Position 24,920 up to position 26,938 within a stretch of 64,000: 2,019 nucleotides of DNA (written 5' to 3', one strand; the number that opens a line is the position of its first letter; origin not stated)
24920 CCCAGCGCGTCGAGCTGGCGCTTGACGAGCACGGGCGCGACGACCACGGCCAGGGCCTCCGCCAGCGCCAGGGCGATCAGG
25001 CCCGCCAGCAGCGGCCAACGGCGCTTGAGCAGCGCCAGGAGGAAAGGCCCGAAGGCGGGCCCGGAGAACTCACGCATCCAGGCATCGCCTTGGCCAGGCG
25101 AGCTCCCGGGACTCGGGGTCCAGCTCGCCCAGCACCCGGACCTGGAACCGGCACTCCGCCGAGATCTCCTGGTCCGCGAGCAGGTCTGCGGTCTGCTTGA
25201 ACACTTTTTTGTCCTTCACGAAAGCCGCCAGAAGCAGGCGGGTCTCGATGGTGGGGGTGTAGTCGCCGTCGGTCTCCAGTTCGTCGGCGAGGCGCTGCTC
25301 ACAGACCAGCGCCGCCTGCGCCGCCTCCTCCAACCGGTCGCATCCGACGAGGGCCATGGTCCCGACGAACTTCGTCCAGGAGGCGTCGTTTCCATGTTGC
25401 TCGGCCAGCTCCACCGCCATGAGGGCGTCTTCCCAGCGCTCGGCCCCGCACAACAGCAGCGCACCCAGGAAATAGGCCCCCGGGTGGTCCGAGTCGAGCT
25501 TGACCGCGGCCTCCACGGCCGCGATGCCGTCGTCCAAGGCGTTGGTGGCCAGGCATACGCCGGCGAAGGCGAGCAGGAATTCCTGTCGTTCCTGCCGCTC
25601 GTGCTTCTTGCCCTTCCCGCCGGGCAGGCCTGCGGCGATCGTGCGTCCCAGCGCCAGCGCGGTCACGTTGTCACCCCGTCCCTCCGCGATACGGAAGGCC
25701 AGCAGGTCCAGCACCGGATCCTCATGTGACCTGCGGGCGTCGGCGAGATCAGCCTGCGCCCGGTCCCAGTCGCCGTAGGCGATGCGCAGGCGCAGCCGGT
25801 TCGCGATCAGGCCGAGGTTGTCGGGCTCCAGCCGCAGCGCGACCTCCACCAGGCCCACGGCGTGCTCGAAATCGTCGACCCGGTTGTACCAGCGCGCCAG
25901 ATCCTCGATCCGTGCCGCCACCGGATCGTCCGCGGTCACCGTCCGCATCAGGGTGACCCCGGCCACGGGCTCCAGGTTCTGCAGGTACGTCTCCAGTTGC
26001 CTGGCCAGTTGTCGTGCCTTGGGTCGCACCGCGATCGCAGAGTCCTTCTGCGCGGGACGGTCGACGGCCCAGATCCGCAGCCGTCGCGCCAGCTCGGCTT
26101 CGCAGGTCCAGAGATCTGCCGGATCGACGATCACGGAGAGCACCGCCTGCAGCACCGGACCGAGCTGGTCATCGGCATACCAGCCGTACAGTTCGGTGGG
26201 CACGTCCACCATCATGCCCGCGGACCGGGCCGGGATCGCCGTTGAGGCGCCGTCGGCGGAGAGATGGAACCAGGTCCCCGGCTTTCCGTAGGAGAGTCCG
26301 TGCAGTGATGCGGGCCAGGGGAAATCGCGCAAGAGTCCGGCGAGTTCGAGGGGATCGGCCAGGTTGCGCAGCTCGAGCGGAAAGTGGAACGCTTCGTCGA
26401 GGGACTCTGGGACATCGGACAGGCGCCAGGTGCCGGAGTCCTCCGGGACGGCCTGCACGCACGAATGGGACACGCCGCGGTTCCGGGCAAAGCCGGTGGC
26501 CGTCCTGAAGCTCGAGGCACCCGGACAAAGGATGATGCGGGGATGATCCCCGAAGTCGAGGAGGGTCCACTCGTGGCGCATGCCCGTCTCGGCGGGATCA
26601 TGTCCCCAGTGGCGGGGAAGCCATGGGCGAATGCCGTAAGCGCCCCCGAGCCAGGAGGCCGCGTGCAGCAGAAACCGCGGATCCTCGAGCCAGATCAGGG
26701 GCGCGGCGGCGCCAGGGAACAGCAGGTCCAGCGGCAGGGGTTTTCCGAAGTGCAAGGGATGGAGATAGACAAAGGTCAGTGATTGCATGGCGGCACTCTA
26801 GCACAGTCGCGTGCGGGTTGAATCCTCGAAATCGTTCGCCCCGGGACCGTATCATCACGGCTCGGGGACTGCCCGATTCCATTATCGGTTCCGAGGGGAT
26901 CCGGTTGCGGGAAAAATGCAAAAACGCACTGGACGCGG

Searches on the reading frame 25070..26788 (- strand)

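Call 72: search_protein_families(library=pfam, proteins=[window:25070-26788:-], max_evalue=0.00001)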
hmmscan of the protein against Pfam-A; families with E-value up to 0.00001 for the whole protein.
window:25070-26788:- (572 aa): 1 family
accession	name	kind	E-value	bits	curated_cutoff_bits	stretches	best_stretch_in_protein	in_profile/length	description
PF13371.12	TPR_9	-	5e-06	26.9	35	0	299-351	3-55/73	Tetratricopeptide repeat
